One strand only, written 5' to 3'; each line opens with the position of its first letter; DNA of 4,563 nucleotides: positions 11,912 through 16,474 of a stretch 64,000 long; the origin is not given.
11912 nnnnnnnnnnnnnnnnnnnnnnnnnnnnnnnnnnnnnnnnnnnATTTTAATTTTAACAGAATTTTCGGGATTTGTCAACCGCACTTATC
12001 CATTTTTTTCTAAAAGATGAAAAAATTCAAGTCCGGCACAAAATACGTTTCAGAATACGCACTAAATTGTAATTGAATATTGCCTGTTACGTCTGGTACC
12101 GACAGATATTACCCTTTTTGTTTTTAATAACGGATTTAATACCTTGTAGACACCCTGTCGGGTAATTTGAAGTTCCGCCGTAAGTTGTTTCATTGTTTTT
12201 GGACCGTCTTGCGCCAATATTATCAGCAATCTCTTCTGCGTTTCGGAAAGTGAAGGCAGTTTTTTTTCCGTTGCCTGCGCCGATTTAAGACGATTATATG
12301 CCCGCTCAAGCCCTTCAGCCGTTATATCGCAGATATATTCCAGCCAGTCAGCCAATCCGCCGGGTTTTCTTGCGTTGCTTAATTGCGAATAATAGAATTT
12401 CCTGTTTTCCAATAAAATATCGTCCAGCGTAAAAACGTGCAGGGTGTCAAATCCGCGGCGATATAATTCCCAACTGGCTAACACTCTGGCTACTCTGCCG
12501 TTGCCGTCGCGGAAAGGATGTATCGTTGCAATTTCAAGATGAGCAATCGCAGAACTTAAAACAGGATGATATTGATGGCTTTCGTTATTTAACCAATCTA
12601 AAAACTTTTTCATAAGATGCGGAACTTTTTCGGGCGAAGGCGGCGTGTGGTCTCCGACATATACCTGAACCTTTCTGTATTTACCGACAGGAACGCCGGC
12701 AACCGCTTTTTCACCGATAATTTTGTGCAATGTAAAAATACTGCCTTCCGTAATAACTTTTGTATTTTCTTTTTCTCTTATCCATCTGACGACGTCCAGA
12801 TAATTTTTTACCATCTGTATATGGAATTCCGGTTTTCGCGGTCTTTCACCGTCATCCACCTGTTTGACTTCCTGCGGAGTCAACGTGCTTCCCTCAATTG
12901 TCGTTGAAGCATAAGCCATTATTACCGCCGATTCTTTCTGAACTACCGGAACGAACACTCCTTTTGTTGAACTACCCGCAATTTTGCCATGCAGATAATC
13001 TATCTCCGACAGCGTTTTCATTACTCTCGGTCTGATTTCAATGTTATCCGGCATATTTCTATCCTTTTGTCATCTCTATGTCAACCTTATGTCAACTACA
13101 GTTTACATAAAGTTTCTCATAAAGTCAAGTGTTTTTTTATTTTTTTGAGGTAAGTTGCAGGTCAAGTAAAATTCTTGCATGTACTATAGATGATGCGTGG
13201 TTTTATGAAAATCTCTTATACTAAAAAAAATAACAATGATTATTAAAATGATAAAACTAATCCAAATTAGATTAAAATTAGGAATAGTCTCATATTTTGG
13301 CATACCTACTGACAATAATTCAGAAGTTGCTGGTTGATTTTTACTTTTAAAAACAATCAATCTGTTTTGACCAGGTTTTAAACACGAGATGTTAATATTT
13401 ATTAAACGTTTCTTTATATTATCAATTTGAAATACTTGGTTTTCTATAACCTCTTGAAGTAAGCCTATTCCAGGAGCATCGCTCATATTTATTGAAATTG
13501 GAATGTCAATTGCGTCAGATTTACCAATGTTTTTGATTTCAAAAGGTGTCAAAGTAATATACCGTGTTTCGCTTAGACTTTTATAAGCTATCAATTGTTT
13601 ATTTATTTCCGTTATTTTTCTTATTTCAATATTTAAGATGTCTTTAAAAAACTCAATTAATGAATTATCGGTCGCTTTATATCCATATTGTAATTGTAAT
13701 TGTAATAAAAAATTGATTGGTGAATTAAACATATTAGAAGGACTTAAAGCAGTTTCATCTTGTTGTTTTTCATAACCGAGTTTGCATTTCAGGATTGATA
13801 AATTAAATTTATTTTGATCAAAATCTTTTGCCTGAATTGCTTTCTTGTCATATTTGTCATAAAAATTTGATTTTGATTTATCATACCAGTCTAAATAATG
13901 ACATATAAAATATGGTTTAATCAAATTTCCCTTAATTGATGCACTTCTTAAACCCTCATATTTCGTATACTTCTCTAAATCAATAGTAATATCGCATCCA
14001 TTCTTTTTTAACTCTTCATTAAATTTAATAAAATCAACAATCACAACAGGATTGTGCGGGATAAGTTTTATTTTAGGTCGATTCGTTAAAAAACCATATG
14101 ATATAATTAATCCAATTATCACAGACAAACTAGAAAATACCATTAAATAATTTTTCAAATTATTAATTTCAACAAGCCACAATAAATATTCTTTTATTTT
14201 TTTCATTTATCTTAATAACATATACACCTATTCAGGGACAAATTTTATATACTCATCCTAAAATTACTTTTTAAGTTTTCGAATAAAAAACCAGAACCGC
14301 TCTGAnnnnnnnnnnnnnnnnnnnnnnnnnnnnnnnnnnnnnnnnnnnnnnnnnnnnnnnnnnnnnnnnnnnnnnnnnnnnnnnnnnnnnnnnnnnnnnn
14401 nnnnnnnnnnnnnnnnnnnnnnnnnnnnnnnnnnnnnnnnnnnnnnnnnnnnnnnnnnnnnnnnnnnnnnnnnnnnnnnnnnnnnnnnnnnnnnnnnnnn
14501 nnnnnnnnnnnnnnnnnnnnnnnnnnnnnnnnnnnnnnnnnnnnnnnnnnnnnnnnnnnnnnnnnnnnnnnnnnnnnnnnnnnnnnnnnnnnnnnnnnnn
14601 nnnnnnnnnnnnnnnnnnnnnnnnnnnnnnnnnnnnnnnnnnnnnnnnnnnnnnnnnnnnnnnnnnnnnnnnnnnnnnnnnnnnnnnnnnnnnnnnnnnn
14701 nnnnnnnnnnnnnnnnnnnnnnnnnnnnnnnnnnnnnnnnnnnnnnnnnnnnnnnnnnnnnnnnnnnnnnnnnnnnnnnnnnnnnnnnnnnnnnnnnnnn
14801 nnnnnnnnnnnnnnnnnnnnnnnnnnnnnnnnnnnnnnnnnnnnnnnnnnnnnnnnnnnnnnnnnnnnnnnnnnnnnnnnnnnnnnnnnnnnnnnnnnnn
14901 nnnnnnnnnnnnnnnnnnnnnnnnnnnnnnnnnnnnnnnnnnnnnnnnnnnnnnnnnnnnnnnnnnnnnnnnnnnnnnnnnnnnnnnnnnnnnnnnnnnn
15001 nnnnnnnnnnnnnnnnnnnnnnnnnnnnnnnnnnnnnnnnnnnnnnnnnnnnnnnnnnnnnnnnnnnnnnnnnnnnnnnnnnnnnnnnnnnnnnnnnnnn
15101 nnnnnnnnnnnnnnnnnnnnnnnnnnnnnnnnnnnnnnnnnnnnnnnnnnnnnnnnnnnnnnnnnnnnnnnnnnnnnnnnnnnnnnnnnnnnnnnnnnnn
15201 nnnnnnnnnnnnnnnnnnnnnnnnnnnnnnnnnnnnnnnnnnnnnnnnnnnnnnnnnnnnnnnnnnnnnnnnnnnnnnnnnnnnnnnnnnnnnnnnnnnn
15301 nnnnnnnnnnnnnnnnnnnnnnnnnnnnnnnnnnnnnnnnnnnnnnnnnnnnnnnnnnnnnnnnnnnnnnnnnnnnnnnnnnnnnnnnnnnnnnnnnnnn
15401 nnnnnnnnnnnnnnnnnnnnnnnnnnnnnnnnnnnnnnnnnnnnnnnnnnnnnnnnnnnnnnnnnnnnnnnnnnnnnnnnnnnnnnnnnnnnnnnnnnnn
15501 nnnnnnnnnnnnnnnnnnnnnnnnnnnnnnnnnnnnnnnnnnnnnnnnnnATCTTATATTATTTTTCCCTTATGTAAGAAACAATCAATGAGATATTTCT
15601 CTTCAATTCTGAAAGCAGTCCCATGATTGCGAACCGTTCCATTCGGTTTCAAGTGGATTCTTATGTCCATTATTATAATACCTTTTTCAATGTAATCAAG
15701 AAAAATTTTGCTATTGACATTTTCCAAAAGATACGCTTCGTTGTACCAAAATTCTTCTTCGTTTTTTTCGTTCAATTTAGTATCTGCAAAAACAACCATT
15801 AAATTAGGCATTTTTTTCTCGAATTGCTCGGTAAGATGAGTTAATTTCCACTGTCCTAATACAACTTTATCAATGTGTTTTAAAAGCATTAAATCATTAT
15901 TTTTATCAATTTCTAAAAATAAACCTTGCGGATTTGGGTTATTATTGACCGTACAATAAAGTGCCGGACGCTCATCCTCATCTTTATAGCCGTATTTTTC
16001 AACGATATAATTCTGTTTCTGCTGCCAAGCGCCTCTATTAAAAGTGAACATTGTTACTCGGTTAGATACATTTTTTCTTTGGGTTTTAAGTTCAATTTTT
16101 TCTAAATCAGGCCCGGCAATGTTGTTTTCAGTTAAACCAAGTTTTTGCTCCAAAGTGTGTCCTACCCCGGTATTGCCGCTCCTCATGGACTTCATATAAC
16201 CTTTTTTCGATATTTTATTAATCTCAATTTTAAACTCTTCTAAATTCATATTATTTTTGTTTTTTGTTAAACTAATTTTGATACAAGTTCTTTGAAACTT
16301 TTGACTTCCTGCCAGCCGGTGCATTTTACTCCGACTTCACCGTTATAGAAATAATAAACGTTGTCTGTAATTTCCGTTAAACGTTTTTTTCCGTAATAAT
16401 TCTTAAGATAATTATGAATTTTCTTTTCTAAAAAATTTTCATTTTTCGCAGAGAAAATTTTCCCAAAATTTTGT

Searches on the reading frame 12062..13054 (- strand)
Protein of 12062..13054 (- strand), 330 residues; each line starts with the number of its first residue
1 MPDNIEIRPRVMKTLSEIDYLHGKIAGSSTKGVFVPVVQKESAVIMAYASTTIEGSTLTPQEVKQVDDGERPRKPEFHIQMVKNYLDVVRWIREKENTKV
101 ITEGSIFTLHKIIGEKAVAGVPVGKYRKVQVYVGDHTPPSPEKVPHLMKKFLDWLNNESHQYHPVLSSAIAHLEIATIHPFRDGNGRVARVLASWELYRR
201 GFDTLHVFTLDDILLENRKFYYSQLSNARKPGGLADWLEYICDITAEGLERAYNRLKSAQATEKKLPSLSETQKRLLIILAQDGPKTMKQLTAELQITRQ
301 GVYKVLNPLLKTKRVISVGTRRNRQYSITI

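Call 76: search_protein_families(library=pfam, proteins=[window:12062-13054:-], max_evalue=0.000001)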
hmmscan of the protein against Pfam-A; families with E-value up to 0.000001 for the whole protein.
window:12062-13054:- (330 aa): 1 family
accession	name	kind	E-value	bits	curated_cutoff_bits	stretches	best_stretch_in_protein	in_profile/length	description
PF02661.23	Fic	-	5.1e-22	79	24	1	102-196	3-92/93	Fic/DOC family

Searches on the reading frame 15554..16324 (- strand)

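Call 77: search_protein_families(library=pfam, proteins=[window:15554-16324:-], max_evalue=0.000001)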
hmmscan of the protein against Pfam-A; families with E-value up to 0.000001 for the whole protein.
window:15554-16324:- (256 aa): 1 family
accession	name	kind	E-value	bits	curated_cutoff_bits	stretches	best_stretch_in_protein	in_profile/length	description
PF15515.12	MvaI_BcnI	-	3.2e-44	152.1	25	1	34-245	3-223/227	MvaI/BcnI restriction endonuclease family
